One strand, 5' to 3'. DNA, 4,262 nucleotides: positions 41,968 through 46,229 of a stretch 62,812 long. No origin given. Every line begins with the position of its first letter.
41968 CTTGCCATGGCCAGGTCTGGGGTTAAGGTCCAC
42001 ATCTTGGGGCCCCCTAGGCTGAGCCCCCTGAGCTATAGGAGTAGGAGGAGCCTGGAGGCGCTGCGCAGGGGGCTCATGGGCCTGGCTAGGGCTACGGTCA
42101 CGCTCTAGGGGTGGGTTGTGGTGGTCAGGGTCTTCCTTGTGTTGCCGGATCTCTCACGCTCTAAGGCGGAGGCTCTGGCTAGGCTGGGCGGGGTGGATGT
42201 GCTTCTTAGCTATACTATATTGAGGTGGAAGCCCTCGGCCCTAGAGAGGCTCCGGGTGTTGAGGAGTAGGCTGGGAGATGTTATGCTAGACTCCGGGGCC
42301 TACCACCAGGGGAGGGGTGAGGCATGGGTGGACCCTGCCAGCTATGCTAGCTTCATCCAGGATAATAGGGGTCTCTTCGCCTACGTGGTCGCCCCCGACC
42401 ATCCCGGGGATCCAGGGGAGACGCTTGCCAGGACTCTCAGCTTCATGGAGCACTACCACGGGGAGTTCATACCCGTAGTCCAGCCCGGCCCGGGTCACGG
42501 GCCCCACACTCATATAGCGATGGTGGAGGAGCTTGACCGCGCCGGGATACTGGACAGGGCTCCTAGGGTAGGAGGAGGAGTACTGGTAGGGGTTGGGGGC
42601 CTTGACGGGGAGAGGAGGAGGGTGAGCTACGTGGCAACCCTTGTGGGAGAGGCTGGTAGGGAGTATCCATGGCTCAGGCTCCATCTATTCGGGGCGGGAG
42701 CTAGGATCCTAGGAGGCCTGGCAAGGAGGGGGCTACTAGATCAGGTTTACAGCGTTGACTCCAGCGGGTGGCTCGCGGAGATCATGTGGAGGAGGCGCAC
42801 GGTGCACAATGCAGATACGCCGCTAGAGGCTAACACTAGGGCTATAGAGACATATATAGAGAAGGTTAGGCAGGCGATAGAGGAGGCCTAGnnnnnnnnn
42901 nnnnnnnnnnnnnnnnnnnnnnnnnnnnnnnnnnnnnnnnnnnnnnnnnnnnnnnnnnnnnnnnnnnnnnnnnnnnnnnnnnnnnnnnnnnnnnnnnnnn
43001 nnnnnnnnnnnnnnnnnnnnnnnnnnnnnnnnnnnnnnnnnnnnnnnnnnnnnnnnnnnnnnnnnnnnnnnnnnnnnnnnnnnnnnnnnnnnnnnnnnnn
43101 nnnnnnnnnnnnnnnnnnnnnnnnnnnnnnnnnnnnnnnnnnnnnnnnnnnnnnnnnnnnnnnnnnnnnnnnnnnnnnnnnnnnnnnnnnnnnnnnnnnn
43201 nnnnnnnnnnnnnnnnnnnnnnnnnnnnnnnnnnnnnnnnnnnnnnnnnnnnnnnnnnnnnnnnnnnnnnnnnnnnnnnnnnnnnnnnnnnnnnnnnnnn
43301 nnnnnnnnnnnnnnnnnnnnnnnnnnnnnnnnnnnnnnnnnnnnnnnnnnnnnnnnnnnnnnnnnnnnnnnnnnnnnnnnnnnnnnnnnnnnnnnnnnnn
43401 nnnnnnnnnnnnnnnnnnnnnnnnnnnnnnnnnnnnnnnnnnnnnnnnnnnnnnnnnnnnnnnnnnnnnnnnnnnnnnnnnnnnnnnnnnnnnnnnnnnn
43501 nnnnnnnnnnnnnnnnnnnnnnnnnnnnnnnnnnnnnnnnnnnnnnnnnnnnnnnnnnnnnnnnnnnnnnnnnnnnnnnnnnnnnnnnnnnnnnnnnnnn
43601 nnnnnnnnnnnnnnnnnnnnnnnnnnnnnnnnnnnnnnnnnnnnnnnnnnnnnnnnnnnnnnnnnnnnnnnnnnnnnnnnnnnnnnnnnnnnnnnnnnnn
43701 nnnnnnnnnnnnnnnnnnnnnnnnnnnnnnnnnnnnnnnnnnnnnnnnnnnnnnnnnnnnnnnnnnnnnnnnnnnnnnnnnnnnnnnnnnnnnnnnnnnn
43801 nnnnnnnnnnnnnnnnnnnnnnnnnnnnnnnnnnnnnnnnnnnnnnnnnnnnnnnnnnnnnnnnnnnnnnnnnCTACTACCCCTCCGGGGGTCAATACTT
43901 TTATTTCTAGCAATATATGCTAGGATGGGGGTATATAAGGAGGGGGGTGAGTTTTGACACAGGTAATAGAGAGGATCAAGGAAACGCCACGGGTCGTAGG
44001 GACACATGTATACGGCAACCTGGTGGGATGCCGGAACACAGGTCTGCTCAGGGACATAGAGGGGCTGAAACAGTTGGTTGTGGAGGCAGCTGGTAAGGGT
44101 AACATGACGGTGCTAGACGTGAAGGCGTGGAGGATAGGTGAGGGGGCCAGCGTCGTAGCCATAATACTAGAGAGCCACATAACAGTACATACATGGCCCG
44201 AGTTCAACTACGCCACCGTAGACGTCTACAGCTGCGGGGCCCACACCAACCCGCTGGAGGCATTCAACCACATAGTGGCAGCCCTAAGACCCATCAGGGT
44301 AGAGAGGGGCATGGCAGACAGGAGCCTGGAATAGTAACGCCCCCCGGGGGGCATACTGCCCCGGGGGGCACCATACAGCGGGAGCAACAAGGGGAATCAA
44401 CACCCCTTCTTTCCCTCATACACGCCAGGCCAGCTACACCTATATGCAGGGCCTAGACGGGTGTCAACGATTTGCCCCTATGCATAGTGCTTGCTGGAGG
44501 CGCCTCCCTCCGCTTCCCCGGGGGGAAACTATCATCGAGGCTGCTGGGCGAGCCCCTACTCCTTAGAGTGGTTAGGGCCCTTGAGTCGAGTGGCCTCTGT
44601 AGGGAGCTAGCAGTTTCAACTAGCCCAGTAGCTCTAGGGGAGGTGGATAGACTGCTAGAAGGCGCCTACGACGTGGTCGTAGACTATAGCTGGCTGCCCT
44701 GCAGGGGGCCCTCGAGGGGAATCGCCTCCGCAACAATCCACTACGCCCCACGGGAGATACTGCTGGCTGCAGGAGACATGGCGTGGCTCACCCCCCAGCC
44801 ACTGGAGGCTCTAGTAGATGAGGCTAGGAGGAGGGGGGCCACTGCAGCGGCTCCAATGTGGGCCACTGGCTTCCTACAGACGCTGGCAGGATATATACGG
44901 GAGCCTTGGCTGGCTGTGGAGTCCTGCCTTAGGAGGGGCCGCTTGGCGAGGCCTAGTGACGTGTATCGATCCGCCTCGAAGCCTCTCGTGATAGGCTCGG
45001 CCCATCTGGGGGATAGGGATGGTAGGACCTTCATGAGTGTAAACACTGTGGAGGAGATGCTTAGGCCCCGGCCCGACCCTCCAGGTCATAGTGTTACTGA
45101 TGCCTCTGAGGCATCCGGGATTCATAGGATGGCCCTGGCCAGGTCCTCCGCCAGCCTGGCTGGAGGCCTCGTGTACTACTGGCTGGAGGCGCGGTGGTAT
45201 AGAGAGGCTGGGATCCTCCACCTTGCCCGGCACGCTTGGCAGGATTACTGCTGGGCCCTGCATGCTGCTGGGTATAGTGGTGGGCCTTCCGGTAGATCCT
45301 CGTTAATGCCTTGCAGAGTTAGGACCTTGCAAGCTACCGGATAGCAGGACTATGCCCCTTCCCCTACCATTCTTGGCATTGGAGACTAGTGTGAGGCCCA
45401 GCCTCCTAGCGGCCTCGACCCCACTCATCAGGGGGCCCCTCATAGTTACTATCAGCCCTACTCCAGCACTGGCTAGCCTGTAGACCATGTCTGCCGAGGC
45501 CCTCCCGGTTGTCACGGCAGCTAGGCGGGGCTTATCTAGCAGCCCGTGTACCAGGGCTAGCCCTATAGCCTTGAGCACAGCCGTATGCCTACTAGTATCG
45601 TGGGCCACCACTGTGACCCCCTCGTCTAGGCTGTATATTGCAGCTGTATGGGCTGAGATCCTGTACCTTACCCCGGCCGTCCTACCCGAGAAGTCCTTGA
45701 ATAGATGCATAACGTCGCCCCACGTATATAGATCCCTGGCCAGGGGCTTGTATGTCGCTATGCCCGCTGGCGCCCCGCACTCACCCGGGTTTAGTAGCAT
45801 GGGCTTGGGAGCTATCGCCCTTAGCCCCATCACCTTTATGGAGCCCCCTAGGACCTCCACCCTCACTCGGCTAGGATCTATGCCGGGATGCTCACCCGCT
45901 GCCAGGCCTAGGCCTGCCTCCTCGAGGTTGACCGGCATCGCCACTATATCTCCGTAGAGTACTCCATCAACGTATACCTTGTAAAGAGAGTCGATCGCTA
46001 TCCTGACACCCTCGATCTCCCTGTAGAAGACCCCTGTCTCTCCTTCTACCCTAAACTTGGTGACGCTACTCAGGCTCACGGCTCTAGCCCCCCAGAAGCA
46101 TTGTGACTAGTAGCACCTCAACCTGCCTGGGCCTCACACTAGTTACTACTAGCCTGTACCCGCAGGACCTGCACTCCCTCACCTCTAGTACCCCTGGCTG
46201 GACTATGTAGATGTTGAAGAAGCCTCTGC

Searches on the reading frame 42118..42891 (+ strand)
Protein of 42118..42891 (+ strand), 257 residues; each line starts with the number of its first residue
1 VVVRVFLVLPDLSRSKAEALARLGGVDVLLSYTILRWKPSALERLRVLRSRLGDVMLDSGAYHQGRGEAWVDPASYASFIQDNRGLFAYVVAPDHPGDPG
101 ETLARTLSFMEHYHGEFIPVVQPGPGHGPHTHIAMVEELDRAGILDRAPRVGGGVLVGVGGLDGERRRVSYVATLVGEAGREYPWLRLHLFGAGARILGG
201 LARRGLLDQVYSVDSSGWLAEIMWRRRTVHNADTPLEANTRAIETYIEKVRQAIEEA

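Call 20: search_protein_families(library=pfam, proteins=[window:42118-42891:+], max_evalue=0.001)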
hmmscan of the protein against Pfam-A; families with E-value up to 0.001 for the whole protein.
window:42118-42891:+ (257 aa): 0 families

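Call 75: search_protein_families(library=pfam, alignment_id=A7, max_evalue=10)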
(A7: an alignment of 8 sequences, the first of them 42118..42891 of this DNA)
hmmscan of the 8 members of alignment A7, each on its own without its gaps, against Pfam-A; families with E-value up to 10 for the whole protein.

A. member 1, window:42118-42891:+ (257 aa): 0 families

B. families by the number of members that match (of 8 scanned): 2 families
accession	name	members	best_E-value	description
PF23859.1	DpdA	3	0.019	DeoxyPurine in DNA protein A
PF17573.8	GA-like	1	0.24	GA-like domain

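Call 76: search_solved_structures(query=A7, max_evalue=10, show_alignments=2)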
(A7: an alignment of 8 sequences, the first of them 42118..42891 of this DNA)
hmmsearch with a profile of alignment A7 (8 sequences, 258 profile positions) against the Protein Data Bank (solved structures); distinct sequences matched with E-value up to 10: 1.
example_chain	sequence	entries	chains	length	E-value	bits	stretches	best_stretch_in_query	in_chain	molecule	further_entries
2ium_A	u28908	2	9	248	1.8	11.2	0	20-59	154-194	AVIAN ADENOVIRUS CELO LONG FIBRE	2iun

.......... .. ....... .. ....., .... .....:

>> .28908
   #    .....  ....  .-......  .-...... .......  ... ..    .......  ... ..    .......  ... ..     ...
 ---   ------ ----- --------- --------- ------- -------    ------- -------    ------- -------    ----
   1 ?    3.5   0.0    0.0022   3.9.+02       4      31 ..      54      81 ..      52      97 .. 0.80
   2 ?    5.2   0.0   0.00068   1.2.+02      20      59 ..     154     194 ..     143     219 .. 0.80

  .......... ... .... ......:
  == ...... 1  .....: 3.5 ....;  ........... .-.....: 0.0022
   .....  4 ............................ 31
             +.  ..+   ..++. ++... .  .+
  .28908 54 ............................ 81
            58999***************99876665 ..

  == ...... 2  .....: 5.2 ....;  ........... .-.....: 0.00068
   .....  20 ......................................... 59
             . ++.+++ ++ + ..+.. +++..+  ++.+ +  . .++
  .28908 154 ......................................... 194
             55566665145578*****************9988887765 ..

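Call 78: search_protein_families(library=padloc, proteins=[window:42118-42891:+], max_evalue=10)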
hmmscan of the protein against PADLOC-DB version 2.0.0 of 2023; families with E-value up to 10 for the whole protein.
window:42118-42891:+ (257 aa): 0 families

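Call 79: search_protein_families(library=ncbifam, proteins=[window:42118-42891:+], max_evalue=10)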
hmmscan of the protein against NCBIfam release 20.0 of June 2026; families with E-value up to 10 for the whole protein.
window:42118-42891:+ (257 aa): 0 families

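Call 89: find_related_loci(query=A7, collection=metagenome_contigs, flank=8000)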
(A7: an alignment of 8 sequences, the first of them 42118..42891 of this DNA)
Query A7 (257 aa) in metagenome_contigs; peptide patterns used: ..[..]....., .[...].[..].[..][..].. (x = any residue, [..] = any of these).
165 stretches matched a pattern; 35 encode a relative of the query (tblastn E <= 1e-3); 35 distinct loci.
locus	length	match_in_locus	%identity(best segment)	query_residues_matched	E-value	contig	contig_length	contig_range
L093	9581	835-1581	56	3-249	6e-71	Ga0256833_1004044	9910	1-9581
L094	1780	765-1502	55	3-247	1e-73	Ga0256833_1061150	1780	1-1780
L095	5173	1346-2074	53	5-251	7e-67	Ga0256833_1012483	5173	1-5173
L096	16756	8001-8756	50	4-254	4e-63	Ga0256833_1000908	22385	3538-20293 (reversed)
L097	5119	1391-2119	50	2-250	1e-54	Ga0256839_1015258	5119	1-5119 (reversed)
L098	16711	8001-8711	43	1-247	4e-49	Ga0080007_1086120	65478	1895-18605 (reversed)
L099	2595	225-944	46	2-249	4e-49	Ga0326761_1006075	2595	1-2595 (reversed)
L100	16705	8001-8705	43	3-247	1e-48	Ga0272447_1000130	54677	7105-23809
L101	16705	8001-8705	43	3-247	9e-49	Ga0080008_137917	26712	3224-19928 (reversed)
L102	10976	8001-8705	43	3-247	3e-48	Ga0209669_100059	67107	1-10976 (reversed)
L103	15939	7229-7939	43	3-249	6e-48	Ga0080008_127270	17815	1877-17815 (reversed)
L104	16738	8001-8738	45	2-255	2e-47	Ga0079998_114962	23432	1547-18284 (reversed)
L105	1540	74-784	41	1-249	2e-44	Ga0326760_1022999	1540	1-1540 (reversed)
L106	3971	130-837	42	2-249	5e-43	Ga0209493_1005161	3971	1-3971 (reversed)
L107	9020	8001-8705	39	3-247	2e-42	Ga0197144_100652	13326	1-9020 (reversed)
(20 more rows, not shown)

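Call 98: find_related_loci(query=A7, collection=viral_contigs, flank=6000)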
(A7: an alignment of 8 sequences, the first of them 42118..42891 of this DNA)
Query A7 (257 aa) in viral_contigs; peptide patterns used: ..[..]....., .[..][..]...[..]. (x = any residue, [..] = any of these).
62 stretches matched a pattern; 1 encode a relative of the query (tblastn E <= 1e-3); 1 distinct loci.
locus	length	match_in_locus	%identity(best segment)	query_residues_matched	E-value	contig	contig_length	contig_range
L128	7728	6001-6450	31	51-219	1e-7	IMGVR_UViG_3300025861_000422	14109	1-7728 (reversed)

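Call 105: search_solved_structures(query=A10, max_evalue=10, show_alignments=3)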
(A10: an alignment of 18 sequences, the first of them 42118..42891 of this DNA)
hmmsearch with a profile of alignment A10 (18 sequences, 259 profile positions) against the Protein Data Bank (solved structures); distinct sequences matched with E-value up to 10: 2.
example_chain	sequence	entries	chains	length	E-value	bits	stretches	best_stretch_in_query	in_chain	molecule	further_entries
6poo_A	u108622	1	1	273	0.22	13.9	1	106-173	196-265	BibA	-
9ntn_A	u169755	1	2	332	1.3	11.4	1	133-235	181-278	Cap10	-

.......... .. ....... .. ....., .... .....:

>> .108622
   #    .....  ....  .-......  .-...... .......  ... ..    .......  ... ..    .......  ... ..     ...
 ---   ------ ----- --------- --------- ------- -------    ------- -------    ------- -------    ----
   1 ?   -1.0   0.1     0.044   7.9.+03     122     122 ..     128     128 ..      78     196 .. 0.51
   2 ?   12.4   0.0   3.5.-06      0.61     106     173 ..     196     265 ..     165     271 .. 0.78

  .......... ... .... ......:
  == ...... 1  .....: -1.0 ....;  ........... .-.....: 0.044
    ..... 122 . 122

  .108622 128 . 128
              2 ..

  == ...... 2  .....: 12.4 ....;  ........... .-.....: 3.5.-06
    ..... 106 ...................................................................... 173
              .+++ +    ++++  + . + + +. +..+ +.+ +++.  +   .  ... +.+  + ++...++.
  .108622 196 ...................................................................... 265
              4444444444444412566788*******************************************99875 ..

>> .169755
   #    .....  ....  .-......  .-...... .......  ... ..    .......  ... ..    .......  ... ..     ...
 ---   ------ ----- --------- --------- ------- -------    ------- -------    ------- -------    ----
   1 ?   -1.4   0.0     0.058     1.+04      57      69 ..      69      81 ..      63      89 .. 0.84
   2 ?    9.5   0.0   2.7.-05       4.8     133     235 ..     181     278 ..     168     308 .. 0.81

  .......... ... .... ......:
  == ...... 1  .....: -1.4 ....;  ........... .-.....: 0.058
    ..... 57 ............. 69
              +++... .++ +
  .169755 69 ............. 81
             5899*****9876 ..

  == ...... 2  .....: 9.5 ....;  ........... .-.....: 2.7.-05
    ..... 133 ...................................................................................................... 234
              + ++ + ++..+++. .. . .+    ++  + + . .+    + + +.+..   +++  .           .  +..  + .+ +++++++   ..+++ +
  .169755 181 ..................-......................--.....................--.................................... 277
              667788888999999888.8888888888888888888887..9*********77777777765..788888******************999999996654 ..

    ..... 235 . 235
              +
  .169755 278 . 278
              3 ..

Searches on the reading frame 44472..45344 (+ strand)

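Call 20: search_protein_families(library=pfam, proteins=[window:44472-45344:+], max_evalue=0.001)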
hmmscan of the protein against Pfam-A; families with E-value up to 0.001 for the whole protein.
window:44472-45344:+ (290 aa): 1 family
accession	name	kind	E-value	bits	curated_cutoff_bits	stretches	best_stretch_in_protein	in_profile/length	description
PF12804.13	NTP_transf_3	-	8.5e-21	75.2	27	1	4-154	1-146/160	MobA-like NTP transferase domain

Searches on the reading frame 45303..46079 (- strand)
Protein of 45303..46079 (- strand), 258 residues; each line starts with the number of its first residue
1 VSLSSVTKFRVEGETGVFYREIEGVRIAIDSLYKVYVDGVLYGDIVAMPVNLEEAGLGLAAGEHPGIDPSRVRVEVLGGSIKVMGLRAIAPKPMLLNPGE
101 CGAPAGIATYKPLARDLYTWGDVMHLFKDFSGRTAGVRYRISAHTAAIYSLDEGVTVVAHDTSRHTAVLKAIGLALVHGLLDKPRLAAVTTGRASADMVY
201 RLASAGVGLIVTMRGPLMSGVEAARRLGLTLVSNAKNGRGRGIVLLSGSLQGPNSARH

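Call 20: search_protein_families(library=pfam, proteins=[window:45303-46079:-], max_evalue=0.001)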
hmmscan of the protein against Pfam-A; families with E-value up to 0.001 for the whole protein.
window:45303-46079:- (258 aa): 1 family
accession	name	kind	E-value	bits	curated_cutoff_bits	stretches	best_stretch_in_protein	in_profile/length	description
PF02634.21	FdhD-NarQ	-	2.7e-21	76.8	27.2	1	121-239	109-226/237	FdhD/NarQ family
